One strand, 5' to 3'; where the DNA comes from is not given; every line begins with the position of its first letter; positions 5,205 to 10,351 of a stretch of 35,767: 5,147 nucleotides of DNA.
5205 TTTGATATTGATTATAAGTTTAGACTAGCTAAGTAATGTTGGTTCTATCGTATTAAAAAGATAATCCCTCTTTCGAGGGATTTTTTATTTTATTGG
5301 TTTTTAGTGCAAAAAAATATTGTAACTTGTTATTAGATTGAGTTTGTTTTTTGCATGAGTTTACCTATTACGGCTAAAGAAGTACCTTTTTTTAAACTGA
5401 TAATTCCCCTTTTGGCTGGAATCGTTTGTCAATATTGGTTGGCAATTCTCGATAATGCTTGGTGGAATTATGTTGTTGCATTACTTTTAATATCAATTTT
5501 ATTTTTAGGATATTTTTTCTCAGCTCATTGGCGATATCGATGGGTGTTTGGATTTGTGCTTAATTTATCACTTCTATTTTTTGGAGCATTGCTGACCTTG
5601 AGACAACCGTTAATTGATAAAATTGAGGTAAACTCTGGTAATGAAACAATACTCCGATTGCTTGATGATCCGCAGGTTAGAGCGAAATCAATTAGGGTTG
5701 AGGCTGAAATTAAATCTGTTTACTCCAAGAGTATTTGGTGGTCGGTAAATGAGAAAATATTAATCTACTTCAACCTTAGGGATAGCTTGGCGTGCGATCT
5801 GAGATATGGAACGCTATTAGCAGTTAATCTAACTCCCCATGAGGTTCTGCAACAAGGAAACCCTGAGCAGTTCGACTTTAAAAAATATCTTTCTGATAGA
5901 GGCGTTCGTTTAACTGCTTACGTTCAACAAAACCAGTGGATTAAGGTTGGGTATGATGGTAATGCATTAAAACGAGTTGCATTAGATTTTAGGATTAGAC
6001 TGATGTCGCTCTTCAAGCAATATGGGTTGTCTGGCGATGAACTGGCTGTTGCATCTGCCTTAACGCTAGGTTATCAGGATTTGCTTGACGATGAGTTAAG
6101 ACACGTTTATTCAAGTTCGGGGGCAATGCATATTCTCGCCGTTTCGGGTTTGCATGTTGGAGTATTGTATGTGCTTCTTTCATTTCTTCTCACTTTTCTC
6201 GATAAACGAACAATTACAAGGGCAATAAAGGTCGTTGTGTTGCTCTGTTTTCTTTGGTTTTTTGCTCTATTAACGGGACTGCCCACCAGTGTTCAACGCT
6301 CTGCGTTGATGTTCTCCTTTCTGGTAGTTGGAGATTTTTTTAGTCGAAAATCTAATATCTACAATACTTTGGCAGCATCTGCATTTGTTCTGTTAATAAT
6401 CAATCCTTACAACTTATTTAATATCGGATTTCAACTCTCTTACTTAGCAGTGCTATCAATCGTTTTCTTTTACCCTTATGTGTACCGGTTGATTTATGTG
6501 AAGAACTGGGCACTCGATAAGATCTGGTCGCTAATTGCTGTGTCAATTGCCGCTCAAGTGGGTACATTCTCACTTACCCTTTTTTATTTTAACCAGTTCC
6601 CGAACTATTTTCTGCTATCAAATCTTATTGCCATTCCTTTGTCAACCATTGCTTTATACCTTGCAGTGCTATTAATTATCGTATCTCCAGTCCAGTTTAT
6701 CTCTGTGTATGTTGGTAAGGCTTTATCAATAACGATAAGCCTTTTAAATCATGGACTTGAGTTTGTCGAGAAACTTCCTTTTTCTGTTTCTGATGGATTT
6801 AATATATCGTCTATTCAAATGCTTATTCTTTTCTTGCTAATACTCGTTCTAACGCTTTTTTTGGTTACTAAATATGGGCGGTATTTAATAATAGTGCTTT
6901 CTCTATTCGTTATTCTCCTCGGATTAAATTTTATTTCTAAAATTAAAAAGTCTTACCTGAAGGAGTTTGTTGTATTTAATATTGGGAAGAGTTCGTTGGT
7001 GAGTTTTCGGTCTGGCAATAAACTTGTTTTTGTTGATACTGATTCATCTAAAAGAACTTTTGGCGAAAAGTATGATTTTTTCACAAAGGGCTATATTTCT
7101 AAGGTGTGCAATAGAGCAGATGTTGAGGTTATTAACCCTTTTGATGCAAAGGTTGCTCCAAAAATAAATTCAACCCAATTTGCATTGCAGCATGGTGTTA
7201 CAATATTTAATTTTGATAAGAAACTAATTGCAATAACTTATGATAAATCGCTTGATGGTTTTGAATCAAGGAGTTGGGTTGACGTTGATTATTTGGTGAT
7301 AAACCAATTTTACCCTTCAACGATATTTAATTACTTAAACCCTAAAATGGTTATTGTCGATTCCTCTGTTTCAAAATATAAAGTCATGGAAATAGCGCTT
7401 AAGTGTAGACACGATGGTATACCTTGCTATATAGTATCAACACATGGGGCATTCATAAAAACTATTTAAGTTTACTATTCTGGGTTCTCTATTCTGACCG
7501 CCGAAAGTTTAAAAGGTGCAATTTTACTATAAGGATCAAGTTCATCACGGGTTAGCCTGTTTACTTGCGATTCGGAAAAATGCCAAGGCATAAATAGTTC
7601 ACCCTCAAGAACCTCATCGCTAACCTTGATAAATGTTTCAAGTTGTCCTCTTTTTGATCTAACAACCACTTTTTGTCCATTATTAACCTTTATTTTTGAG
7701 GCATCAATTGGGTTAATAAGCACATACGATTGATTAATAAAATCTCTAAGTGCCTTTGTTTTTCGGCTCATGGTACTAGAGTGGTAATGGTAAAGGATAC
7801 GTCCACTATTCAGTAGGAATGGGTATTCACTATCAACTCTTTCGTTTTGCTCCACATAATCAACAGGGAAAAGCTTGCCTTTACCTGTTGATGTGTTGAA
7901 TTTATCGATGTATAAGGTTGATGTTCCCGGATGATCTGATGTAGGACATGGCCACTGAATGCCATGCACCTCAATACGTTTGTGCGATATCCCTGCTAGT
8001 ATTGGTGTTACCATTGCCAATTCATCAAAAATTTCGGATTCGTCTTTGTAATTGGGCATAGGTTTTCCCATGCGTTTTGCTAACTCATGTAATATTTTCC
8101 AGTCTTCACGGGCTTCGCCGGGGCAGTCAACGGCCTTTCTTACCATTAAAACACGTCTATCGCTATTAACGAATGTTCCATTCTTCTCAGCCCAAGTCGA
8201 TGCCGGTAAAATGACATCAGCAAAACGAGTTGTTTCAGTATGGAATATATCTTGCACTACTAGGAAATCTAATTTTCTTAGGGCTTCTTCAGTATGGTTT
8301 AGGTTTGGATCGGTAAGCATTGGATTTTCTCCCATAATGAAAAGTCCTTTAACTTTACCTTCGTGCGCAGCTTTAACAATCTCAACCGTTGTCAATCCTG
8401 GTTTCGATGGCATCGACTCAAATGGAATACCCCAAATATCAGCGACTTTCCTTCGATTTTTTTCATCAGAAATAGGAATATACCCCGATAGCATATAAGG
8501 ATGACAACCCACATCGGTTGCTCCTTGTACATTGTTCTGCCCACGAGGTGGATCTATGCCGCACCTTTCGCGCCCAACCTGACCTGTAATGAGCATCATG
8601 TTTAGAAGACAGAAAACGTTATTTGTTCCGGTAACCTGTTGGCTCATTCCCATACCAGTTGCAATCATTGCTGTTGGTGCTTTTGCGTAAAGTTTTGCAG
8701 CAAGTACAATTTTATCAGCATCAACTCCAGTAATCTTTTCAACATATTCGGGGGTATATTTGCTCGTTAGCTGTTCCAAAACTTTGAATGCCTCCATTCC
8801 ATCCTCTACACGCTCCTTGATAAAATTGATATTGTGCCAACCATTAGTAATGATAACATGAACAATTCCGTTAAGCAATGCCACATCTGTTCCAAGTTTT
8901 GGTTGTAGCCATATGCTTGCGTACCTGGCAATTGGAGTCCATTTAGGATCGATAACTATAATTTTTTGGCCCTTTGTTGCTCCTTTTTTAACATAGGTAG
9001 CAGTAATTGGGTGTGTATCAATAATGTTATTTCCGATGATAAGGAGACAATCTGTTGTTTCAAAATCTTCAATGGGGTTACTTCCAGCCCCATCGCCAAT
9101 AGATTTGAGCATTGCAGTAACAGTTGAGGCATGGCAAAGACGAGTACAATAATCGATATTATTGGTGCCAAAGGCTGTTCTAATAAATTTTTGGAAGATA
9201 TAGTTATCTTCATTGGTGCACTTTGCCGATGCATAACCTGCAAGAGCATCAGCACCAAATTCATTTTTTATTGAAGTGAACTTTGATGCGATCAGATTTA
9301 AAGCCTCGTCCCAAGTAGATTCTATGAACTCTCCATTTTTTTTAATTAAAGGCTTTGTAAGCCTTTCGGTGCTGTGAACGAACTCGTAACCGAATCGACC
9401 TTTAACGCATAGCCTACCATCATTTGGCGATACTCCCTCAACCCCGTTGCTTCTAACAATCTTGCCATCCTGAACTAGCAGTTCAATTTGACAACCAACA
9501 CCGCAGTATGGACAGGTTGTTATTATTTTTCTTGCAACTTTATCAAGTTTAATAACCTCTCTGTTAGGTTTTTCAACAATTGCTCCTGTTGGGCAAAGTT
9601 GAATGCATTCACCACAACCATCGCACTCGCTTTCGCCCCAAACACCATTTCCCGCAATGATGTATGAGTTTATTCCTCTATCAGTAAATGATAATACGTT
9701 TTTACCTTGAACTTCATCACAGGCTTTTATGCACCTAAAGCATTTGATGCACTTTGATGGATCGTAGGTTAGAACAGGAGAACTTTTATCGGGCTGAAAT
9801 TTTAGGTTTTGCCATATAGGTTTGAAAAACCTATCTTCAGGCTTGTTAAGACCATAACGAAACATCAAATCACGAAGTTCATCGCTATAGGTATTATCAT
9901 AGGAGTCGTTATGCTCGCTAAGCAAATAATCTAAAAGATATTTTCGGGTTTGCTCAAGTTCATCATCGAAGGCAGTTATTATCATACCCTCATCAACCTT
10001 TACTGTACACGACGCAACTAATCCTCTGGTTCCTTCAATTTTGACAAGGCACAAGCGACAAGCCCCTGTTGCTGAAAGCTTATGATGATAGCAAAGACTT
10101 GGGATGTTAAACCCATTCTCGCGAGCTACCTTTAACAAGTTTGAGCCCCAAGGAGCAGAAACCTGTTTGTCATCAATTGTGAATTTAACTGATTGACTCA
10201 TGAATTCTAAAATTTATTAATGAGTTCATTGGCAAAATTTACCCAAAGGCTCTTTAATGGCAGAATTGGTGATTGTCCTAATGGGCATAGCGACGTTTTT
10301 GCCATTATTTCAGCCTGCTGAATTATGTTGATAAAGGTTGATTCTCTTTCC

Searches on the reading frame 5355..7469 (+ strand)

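Call 10: search_protein_families(library=pfam, proteins=[window:5355-7469:+], max_evalue=0.001)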
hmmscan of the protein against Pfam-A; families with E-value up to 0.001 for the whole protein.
window:5355-7469:+ (704 aa): 2 families
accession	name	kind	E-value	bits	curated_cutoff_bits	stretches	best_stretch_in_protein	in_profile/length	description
PF03772.21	Competence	-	2.6e-59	201.3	23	1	236-503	1-267/270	Competence protein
PF13567.11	DUF4131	-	8.7e-22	78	31.6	1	36-195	4-164/165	Domain of unknown function (DUF4131)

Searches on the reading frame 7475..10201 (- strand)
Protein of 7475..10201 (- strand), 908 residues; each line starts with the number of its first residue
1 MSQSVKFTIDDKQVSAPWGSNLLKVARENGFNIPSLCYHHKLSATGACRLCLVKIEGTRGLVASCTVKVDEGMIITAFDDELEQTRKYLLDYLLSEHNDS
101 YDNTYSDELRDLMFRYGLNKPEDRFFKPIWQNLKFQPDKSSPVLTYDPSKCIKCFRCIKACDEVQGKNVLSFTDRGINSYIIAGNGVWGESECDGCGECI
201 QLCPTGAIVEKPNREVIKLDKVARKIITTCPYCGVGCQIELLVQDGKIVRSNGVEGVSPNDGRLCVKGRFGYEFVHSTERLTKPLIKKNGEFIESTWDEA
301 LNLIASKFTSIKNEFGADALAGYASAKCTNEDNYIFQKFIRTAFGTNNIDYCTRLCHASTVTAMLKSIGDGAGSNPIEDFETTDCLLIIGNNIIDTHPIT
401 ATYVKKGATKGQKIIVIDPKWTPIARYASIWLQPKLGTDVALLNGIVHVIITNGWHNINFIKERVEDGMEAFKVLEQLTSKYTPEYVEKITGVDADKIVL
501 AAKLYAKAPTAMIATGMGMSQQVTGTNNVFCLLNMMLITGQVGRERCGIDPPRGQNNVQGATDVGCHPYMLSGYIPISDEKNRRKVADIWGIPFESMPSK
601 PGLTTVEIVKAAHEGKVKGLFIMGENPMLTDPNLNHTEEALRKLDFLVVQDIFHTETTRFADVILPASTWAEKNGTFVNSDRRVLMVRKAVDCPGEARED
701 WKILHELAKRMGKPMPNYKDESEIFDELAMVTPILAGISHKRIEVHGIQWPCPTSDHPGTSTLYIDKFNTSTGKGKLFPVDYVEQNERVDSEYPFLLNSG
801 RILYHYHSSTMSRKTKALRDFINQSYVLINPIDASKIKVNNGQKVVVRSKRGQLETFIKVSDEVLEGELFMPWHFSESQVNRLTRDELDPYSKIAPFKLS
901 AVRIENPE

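Call 10: search_protein_families(library=pfam, proteins=[window:7475-10201:-], max_evalue=0.001)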
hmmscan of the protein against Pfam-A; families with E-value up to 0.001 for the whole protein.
window:7475-10201:- (908 aa): 14 families
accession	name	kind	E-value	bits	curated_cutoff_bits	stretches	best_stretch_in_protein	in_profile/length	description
PF00384.28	Molybdopterin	-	2.4e-84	283.8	24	1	280-710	1-353/353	Molybdopterin oxidoreductase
PF01568.27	Molydop_binding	-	7.2e-27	94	26.8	1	795-899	1-108/110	Molydopterin dinucleotide binding domain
PF13510.11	Fer2_4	-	1.2e-19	70.6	22.8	1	3-76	2-78/82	2Fe-2S iron-sulfur cluster binding domain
PF04879.21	Molybdop_Fe4S4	-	4.5e-16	59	22.7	1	228-277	6-55/55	Molybdopterin oxidoreductase Fe4S4 domain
PF22117.2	Fer4_Nqo3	-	2.9e-09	37.4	27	1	142-208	2-66/67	NADH-quinone oxidoreductase subunit 3, ferredoxin-like domain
PF00037.32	Fer4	-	4.5e-08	33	21.1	1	188-208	3-23/24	4Fe-4S binding domain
PF00111.32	Fer2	-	1.6e-07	31.6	21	1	8-56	2-48/77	2Fe-2S iron-sulfur cluster binding domain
PF12838.12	Fer4_7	-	3.2e-07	31.1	27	1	150-207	1-52/52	4Fe-4S dicluster domain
PF13237.11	Fer4_10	-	1.1e-06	28.8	25.5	1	146-204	4-53/53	4Fe-4S dicluster domain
PF12837.12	Fer4_6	-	1.2e-06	28.6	25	1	145-162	3-20/24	4Fe-4S binding domain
PF13459.11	Fer4_15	-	8.2e-06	26.9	22.4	0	145-183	2-35/66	4Fe-4S single cluster domain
PF14697.11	Fer4_21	-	5.6e-05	23.6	35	1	147-208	4-57/59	4Fe-4S dicluster domain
PF13187.11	Fer4_9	-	5.7e-05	23.5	27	1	150-208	1-52/52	4Fe-4S dicluster domain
PF13484.11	Fer4_16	-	0.00024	22.2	30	0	192-218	1-25/66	4Fe-4S double cluster binding domain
